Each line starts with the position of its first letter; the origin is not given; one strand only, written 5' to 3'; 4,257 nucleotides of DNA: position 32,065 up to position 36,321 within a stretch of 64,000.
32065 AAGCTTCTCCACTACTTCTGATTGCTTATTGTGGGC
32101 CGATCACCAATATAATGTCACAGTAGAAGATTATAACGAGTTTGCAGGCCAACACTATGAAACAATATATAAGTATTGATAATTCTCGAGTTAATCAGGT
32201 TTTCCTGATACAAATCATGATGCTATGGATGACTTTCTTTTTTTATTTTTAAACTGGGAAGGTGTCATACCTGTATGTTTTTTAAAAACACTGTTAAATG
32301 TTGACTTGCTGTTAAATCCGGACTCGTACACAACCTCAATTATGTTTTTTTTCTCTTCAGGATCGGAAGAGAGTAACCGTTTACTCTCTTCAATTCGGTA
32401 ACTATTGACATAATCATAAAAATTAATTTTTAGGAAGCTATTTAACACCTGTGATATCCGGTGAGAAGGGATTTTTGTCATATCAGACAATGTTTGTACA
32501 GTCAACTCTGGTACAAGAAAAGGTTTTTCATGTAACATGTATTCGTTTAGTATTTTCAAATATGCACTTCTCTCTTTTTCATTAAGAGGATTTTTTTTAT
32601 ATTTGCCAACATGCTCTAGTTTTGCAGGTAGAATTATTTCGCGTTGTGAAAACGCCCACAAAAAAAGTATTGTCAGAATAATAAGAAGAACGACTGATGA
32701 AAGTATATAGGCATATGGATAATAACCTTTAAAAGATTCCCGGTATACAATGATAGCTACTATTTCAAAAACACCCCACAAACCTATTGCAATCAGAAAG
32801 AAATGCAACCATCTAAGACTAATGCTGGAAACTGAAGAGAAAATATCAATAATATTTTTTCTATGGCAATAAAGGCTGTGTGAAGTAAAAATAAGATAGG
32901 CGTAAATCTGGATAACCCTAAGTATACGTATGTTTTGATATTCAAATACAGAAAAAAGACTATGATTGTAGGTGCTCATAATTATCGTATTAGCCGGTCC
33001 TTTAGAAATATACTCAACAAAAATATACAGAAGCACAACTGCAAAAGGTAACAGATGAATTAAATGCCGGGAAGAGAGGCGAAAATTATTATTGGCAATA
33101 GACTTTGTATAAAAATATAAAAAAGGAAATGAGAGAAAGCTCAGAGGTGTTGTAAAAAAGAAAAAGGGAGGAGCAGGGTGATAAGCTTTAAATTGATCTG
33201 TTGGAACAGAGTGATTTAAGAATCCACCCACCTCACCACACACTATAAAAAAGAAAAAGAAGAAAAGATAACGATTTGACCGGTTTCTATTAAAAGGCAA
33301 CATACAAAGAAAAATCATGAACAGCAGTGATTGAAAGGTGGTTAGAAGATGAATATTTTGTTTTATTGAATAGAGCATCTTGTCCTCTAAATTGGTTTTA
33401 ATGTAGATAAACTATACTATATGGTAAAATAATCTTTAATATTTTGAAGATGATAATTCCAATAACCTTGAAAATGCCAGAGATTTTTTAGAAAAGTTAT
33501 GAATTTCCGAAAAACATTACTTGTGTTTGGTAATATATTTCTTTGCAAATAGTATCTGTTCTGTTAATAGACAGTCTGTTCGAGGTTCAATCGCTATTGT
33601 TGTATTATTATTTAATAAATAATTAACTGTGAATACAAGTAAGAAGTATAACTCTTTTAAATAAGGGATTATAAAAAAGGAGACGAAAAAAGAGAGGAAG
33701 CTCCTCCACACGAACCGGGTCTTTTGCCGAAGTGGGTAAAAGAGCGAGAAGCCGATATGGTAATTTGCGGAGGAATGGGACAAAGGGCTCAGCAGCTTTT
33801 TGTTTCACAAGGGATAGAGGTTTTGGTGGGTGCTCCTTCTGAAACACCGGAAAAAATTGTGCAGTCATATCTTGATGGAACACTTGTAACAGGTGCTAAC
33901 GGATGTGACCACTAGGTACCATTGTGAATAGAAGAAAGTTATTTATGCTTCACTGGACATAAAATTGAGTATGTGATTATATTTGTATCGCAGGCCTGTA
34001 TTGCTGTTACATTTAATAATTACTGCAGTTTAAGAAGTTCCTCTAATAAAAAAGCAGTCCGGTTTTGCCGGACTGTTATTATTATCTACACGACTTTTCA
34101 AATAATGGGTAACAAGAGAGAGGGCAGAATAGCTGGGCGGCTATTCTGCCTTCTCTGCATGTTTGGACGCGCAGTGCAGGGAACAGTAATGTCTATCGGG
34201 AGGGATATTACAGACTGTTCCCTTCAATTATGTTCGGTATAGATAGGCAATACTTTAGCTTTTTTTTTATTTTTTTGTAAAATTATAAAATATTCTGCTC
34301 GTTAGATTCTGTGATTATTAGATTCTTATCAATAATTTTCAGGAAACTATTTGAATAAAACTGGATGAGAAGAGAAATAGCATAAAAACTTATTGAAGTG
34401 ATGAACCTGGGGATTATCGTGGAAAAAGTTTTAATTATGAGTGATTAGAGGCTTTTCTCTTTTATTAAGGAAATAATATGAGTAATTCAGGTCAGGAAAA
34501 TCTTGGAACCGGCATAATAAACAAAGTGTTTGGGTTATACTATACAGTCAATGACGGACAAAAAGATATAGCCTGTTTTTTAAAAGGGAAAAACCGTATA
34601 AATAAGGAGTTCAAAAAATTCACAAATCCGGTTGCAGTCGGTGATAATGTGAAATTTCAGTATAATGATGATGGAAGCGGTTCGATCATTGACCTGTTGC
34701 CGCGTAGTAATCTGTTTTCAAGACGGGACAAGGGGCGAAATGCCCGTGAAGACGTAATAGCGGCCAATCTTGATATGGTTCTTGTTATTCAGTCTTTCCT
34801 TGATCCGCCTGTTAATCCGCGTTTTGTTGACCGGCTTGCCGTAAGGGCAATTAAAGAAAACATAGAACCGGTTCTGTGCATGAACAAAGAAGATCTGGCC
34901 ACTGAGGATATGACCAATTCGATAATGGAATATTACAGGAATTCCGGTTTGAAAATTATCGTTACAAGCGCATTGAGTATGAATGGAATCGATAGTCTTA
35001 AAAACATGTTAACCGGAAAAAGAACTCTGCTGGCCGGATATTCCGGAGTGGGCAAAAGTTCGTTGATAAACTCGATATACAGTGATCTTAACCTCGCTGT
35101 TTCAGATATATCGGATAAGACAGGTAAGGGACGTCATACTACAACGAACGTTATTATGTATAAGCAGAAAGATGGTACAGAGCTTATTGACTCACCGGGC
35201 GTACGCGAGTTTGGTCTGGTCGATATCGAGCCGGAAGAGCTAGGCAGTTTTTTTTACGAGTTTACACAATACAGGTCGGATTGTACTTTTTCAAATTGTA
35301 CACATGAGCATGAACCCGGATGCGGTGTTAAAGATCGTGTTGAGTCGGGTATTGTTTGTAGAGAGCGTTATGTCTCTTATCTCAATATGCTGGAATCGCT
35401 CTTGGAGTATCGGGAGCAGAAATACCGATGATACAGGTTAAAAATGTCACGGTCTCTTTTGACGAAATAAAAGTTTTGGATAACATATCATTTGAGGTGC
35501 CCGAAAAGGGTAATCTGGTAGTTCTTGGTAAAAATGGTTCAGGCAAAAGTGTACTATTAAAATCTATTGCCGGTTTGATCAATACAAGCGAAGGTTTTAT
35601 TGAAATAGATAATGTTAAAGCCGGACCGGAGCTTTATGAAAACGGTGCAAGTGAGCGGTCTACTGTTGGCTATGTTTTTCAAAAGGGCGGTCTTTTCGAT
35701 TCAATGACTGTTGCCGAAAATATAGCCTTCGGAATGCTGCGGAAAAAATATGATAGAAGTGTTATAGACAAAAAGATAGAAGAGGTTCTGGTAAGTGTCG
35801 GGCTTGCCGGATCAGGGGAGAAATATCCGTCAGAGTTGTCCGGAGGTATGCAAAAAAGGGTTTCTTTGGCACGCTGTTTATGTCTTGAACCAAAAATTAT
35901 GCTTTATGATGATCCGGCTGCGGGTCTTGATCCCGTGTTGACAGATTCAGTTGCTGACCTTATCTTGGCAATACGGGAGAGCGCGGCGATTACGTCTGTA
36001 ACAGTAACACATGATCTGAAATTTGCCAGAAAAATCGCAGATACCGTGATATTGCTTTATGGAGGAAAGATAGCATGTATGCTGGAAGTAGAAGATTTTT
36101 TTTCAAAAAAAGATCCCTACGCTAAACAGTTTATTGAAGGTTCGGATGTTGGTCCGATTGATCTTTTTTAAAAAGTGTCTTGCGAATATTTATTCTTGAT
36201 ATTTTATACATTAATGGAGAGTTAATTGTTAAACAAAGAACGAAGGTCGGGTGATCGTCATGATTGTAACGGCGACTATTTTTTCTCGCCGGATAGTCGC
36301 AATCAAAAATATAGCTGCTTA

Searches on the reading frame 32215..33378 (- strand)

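Call 21: search_protein_families(library=pfam, proteins=[window:32215-33378:-], max_evalue=0.001)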
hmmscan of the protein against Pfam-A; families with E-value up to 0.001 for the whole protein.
window:32215-33378:- (387 aa): 2 families
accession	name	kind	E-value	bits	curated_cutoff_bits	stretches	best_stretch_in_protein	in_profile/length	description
PF12833.13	HTH_18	-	4.1e-16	59.5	33.6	1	298-378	2-79/80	Helix-turn-helix domain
PF00165.29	HTH_AraC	-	7e-09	36.1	26.6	1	338-376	3-40/42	Bacterial regulatory helix-turn-helix proteins, AraC family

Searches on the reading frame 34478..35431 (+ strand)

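Call 21: search_protein_families(library=pfam, proteins=[window:34478-35431:+], max_evalue=0.001)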
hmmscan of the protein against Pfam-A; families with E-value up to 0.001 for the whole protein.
window:34478-35431:+ (317 aa): 4 families
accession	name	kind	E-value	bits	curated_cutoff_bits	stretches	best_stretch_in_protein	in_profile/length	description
PF03193.22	RsgA_GTPase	-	9.7e-51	172.5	30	1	74-247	2-173/174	RsgA GTPase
PF01926.29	MMR_HSR1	-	1.5e-08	35.2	21.9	1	184-243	3-58/113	50S ribosome-binding GTPase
PF16745.11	RsgA_N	-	6e-08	32.8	27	1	11-70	1-54/54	RsgA N-terminal domain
PF02421.24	FeoB_N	-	0.00018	21.5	27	0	183-249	3-62/156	Ferrous iron transport protein B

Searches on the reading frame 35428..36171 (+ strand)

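Call 21: search_protein_families(library=pfam, proteins=[window:35428-36171:+], max_evalue=0.001)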
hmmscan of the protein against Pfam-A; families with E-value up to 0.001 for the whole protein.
window:35428-36171:+ (247 aa): 4 families
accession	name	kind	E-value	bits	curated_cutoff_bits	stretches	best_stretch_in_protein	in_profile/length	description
PF00005.33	ABC_tran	-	2e-30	106.6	25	1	17-164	1-136/137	ABC transporter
PF13304.12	AAA_21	-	4.1e-05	24.2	27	0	31-58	3-26/304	AAA domain, putative AbiEii toxin, Type IV TA system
PF02463.25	SMC_N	-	9.2e-05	22.4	40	1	26-195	23-199/220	RecF/RecN/SMC N terminal domain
PF13555.12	AAA_29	-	0.00075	19.6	27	0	19-50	14-45/61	P-loop containing region of AAA domain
